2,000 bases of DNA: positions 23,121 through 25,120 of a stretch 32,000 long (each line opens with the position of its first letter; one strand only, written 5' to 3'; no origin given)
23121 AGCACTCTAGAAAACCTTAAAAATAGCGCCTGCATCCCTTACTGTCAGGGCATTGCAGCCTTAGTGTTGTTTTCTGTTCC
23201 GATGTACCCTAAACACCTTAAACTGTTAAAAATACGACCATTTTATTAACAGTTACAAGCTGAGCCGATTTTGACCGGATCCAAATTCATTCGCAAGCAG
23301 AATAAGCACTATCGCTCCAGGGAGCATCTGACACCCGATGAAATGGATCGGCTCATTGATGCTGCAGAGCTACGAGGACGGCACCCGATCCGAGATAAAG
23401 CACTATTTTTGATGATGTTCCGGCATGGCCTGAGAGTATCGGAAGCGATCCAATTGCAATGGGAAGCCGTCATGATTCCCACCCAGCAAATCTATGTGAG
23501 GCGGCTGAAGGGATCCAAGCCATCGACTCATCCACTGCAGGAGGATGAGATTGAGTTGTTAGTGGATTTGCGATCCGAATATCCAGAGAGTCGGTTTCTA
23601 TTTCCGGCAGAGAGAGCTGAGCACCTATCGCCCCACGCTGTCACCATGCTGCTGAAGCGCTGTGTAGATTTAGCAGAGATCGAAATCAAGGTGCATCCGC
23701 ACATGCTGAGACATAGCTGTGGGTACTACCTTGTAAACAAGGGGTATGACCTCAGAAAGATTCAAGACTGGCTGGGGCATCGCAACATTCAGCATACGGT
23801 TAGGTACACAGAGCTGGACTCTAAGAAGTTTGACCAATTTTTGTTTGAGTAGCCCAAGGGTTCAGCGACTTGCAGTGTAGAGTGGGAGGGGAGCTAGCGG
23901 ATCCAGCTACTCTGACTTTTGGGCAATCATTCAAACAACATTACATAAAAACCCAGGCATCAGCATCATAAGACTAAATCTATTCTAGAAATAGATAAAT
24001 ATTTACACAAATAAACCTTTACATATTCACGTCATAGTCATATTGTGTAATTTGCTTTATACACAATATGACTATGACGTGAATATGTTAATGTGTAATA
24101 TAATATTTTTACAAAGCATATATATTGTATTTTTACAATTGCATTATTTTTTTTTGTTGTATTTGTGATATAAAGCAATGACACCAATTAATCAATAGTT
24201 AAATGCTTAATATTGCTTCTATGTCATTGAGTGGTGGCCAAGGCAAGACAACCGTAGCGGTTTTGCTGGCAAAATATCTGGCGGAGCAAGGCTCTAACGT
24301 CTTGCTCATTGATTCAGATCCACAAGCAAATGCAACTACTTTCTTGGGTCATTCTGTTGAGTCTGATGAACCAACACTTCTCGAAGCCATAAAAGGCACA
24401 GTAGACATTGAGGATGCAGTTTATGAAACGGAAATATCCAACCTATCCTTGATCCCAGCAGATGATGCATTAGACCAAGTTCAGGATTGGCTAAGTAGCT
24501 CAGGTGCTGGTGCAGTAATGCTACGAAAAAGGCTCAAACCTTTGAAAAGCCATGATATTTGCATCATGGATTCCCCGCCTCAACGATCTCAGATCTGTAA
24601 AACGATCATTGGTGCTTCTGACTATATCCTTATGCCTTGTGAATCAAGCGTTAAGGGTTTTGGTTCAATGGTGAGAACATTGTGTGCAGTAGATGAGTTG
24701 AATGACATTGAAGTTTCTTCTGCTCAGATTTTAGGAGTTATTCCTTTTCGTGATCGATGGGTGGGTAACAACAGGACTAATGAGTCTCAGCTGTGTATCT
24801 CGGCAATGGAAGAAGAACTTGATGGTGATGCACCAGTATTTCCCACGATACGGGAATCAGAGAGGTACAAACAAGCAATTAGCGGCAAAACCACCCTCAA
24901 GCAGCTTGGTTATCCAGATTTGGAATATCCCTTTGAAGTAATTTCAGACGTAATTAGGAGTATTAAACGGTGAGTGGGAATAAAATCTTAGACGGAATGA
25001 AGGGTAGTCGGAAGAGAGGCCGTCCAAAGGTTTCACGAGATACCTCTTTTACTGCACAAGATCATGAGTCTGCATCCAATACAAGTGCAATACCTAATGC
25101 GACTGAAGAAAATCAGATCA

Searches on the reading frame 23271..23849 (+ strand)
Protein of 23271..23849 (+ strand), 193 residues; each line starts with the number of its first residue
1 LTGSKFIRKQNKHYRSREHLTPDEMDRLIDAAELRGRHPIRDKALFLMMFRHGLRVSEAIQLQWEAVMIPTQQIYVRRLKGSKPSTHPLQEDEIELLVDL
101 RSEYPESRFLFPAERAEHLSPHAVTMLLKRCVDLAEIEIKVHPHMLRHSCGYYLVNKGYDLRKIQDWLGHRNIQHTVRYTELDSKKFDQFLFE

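Call 8: search_protein_families(library=pfam, proteins=[window:23271-23849:+])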
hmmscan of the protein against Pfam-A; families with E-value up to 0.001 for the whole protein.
window:23271-23849:+ (193 aa): 1 family
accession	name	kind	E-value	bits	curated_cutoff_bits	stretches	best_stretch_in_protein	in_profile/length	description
PF00589.27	Phage_integrase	-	5.1e-42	144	27.1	1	19-184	2-170/172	Phage integrase family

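Call 9: find_encoding_contigs(protein=window:23271-23849:+, flank=10000, max_places=10)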
Protein window:23271-23849:+ (193 aa): no gene with exactly this product is on record in the collection.

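Call 10: find_homologous_proteins(query=window:23271-23849:+)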
Query window:23271-23849:+ (193 aa): 7970 proteins with E <= 0.001 among 8000 candidates; the best 120 are listed.
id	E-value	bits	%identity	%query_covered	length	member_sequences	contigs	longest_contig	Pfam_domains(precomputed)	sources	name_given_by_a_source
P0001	5.9e-112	390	89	98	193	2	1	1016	PF00589.28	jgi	-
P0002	5.5e-100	351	80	100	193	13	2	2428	PF00589.28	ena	-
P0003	4.0e-74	267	65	96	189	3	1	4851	PF00589.28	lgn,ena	-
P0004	1.9e-72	262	65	96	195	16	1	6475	PF00589.28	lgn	-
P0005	9.5e-71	256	60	97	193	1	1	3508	PF00589.28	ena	-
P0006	9.2e-69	250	61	96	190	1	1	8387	PF00589.28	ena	-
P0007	2.2e-68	248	57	98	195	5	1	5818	PF00589.28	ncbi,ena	-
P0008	3.0e-68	248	59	95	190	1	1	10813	PF00589.28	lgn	-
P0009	1.1e-66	243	58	95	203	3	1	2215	PF00589.28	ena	-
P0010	1.4e-66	242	61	96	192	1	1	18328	PF00589.28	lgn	-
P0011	1.5e-66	242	58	95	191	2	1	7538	PF00589.28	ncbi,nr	ncbi:MAG: tyrosine-type recombinase/integrase [Cyanobacteria bacterium Co-bin13]|nr:tyrosine-type re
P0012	4.3e-66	241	57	95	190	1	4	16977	PF00589.28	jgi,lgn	jgi:type 1 fimbriae regulatory protein FimB/type 1 fimbriae regulatory protein FimE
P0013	7.1e-66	240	58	95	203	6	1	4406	PF00589.28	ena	-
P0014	6.2e-65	237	57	100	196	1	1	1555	PF00589.28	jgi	jgi:type 1 fimbriae regulatory protein FimB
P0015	6.4e-65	237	56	96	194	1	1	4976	PF00589.28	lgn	-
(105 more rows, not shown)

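Call 12: find_related_loci(query=A1, collection=genome_contigs, flank=6000)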
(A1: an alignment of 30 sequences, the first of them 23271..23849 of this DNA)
Query A1 (193 aa) in genome_contigs; peptide patterns used: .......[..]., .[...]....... (x = any residue, [..] = any of these).
600 stretches matched a pattern (row limit reached: there are more); 591 encode a relative of the query (tblastn E <= 1e-3); the best 80 are kept; 80 distinct loci.
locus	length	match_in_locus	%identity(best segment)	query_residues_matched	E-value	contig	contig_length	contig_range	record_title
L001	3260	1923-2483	64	6-192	3e-78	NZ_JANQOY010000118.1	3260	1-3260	MAG: Acaryochloris sp. IP29b_bin.148 k99_2555516, whole genome shotgun sequence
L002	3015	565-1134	62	1-190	2e-78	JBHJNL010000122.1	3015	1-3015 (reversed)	MAG: Thermosynechococcaceae cyanobacterium isolate al_S4C752_1 S4Ck119_626903, whole genome shotgun sequence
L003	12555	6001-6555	64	6-190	3e-77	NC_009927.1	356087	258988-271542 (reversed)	Acaryochloris marina MBIC11017 plasmid pREB2, complete sequence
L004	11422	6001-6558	52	4-190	1e-68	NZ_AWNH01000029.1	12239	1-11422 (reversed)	Leptolyngbya sp. Heron Island J 17, whole genome shotgun sequence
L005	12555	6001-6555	56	6-190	5e-68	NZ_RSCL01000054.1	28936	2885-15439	Dulcicalothrix desertica PCC 7102 sequence054, whole genome shotgun sequence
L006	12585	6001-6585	53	1-190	2e-64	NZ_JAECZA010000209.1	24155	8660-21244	Dendronalium phyllosphericum CENA369 scaffold289, whole genome shotgun sequence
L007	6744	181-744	54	8-190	2e-64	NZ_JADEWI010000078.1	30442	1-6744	Nostoc sp. LEGE 06077 NODE_170_length_30442_cov_15.9951, whole genome shotgun sequence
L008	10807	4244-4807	54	8-190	2e-63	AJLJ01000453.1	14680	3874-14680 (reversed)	Fischerella muscicola SAG 1427-1 = PCC 73103 contig00483, whole genome shotgun sequence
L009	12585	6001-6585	52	1-190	2e-62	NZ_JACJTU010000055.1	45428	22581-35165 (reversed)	Nostoc paludosum FACHB-159 contig55, whole genome shotgun sequence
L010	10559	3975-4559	52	1-190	3e-62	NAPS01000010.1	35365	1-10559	Westiellopsis prolifica IICB1 scaffold_75, whole genome shotgun sequence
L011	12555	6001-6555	54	11-190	6e-62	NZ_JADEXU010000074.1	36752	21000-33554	Nostoc sp. LEGE 12450 NODE_74_length_36752_cov_6.62272, whole genome shotgun sequence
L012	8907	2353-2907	52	11-190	1e-61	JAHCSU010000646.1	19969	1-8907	Nostoc sp. CCCryo 231-06 CCCRYO23106-647, whole genome shotgun sequence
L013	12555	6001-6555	53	11-190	3e-61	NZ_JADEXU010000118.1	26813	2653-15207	Nostoc sp. LEGE 12450 NODE_118_length_26813_cov_11.6553, whole genome shotgun sequence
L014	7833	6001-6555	53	11-190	4e-61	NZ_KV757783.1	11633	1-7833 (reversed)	Nostoc sp. KVJ20 contig_247, whole genome shotgun sequence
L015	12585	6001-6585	52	1-190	3e-61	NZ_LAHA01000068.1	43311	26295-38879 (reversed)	Nostoc linckia z4 scaffold70.1, whole genome shotgun sequence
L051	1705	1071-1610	49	11-190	2e-57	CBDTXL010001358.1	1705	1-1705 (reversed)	MAG TPA_asm: uncultured bacterium isolate ERR2431955_maxbin2_4 genome assembly, contig: ERZ23878311.121225, whole genome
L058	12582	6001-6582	46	1-193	5e-55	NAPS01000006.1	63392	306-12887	Westiellopsis prolifica IICB1 scaffold_39, whole genome shotgun sequence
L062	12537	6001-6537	47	15-193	2e-54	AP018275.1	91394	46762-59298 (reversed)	Calothrix sp. NIES-4101 plasmid plasmid2 DNA, complete genome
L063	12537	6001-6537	47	15-193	3e-54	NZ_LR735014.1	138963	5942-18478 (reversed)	Planktothrix paucivesiculata PCC 9631 isolate BBR_PRJEB10994, whole genome shotgun sequence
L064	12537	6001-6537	47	15-193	2e-54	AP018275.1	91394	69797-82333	Calothrix sp. NIES-4101 plasmid plasmid2 DNA, complete genome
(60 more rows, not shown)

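Call 29: find_encoding_contigs(protein=P0001, flank=10000)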
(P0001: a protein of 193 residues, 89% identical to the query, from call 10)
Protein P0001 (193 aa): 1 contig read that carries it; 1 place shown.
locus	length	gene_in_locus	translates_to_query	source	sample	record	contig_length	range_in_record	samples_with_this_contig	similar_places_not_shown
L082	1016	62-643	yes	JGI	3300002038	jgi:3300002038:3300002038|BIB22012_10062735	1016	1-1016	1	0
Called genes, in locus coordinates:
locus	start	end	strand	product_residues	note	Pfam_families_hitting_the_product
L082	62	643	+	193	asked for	PF00589:Phage_integrase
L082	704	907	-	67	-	-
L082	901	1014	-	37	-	?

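Call 30: find_encoding_contigs(protein=P0002, flank=10000)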
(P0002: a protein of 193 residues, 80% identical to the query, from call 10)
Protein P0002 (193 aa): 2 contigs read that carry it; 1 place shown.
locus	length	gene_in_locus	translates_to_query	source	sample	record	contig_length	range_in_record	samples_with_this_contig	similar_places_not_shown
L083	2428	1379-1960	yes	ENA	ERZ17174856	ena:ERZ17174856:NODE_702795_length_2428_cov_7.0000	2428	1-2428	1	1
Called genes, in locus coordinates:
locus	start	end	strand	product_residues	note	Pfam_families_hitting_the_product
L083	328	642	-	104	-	PF21716:dnstrm_HI1420, PF01381:HTH_3 (weak)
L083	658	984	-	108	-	PF05973:Gp49 (weak)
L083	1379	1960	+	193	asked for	PF00589:Phage_integrase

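Call 31: search_protein_families(library=pfam, proteins=[L064:2669-5758:-, L063:2678-5758:-, L062:3211-5058:-, L051:370-891:-, L058:4518-5531:-])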
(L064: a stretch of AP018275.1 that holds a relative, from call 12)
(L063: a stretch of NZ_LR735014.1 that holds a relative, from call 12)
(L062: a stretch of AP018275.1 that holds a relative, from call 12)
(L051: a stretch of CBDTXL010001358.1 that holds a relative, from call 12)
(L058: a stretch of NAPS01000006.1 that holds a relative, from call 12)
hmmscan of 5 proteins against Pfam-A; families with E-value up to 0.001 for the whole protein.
L064:2669-5758:- (1029 aa): 2 families
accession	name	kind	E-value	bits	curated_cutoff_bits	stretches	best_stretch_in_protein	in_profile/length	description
PF01526.23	DDE_Tnp_Tn3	-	4.6e-147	490.3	24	1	619-1006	1-389/389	Tn3 transposase DDE domain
PF13700.11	DUF4158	-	3.5e-36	125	27.4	1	3-165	3-165/165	Domain of unknown function (DUF4158)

L063:2678-5758:- (1026 aa): 2 families
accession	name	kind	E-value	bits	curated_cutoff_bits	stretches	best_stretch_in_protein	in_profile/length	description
PF01526.23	DDE_Tnp_Tn3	-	6.4e-148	493.1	24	1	619-1006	1-389/389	Tn3 transposase DDE domain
PF13700.11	DUF4158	-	1.2e-34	120.1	27.4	1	3-165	3-165/165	Domain of unknown function (DUF4158)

L062:3211-5058:- (615 aa): 1 family
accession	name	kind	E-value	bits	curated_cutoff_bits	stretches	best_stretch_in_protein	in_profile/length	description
PF01526.23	DDE_Tnp_Tn3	-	1.1e-147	492.3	24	1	208-595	1-389/389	Tn3 transposase DDE domain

L051:370-891:- (173 aa): 0 families

L058:4518-5531:- (337 aa): 1 family
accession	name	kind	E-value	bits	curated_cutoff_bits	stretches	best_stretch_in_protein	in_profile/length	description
PF13700.11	DUF4158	-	1.3e-14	54.8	27.4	1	2-70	97-165/165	Domain of unknown function (DUF4158)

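Call 48: search_protein_families(library=ncbifam, proteins=[window:23271-23849:+], max_evalue=0.01)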
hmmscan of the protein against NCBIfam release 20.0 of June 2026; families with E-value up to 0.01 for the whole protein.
window:23271-23849:+ (193 aa): 12 families
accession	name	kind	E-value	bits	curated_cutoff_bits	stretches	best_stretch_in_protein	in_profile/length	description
NF007370.0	PRK09870.1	subfamily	3.8e-39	134.4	221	1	10-187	3-184/200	tyrosine-type DNA invertase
NF007371.0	PRK09871.1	subfamily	2.5e-33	115.3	222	1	16-188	3-180/198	tyrosine-type DNA invertase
TIGR02225.1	recomb_XerD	equivalog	5.4e-33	114.6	329.6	1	9-189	93-281/290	site-specific tyrosine recombinase XerD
TIGR02224.1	recomb_XerC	equivalog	4.2e-32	111.7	335.15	1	18-188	105-283/295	tyrosine recombinase XerC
NF040815.2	recomb_XerA_Arch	equivalog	4.3e-32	111.7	220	1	12-187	89-259/263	site-specific tyrosine recombinase/integron integrase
NF001399.0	PRK00283.1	subfamily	9.5e-29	100.6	279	1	7-189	101-290/300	tyrosine recombinase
TIGR02249.1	integrase_gron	subfamily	3.4e-18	66.1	265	2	115-182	233-300/315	integron integrase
NF002331.0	PRK01287.1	subfamily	2.2e-17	63.1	371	1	16-182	138-312/365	site-specific tyrosine recombinase XerC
NF011946.0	PRK15417.1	equivalog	3.6e-15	56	435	2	115-182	248-315/337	integron integrase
NF003462.0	PRK05084.1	equivalog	4.3e-14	52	267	1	40-187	195-349/360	tyrosine recombinase XerS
NF040693.1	recomb_GmtY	equivalog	1.9e-06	27.4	340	1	142-189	392-439/441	gamma-mobile-trio recombinase GmtY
NF007246.0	PRK09692.1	domain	0.0027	16.4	434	1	6-171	203-364/413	integrase domain-containing protein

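Call 49: search_solved_structures(query=window:23271-23849:+, max_evalue=0.001)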
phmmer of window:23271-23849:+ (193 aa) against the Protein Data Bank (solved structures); distinct sequences matched with E-value up to 0.001: 9.
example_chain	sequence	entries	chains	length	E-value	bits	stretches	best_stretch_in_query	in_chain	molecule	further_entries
4a8e_A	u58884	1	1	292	3.2e-20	76.5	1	18-187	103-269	PROBABLE TYROSINE RECOMBINASE XERC-LIKE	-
1a0p_A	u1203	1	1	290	2.5e-15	60.6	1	17-189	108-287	SITE-SPECIFIC RECOMBINASE XERD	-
5dcf_A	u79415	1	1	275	7e-15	59.1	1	20-189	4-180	Tyrosine recombinase XerD,DNA translocase FtsK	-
5hxy_A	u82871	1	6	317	1.7e-11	48.1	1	19-185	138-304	Tyrosine recombinase XerA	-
5jjv_A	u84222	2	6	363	2.8e-08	37.5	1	18-189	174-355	Tyrosine recombinase XerH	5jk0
9i5v_14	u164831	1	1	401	3.4e-08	37.3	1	23-188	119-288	Ribosome-associated translation inhibitor RaiA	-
2a3v_A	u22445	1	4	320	1.5e-07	35.2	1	115-182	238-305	site-specific recombinase IntI4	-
5vfz_A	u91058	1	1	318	3.7e-07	33.9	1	37-182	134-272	Gp33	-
5c6k_A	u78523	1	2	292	0.00027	24.6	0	43-181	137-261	Integrase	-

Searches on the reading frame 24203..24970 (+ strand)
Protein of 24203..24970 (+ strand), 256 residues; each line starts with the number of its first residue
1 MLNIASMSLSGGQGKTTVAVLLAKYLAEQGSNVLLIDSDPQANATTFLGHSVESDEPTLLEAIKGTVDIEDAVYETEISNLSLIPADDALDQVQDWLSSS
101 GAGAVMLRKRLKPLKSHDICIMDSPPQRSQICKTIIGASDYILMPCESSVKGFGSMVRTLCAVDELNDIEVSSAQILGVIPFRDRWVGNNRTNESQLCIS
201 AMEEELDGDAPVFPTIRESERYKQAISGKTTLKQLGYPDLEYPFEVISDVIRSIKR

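Call 8: search_protein_families(library=pfam, proteins=[window:24203-24970:+])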
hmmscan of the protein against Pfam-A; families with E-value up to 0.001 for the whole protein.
window:24203-24970:+ (256 aa): 8 families
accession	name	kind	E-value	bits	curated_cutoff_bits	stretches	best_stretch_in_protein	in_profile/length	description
PF13614.12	AAA_31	-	2.7e-33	115.8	27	1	4-165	4-169/177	AAA domain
PF01656.29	CbiA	-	3.8e-18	66.1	25.4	1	5-227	2-120/125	CobQ/CobB/MinD/ParA nucleotide binding domain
PF07015.17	VirC1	-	8.3e-07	29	24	0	115-206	82-169/231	VirC1 protein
PF06564.18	CBP_BcsQ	-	3.2e-06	27.3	21.3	1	4-142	4-141/234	Cellulose biosynthesis protein BcsQ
PF02374.21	ArsA_ATPase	-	2.2e-05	24.3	24.3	1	10-77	9-77/305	Anion-transporting ATPase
PF00142.24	Fer4_NifH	-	4.6e-05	23.5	25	1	11-71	9-67/271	4Fe-4S iron sulfur cluster binding proteins, NifH/frxC family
PF09140.17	MipZ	-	8.9e-05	22.3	20.7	0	11-151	10-134/262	ATPase MipZ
PF10609.15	ParA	-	9.5e-05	22.4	27.1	1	4-39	6-41/246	NUBPL iron-transfer P-loop NTPase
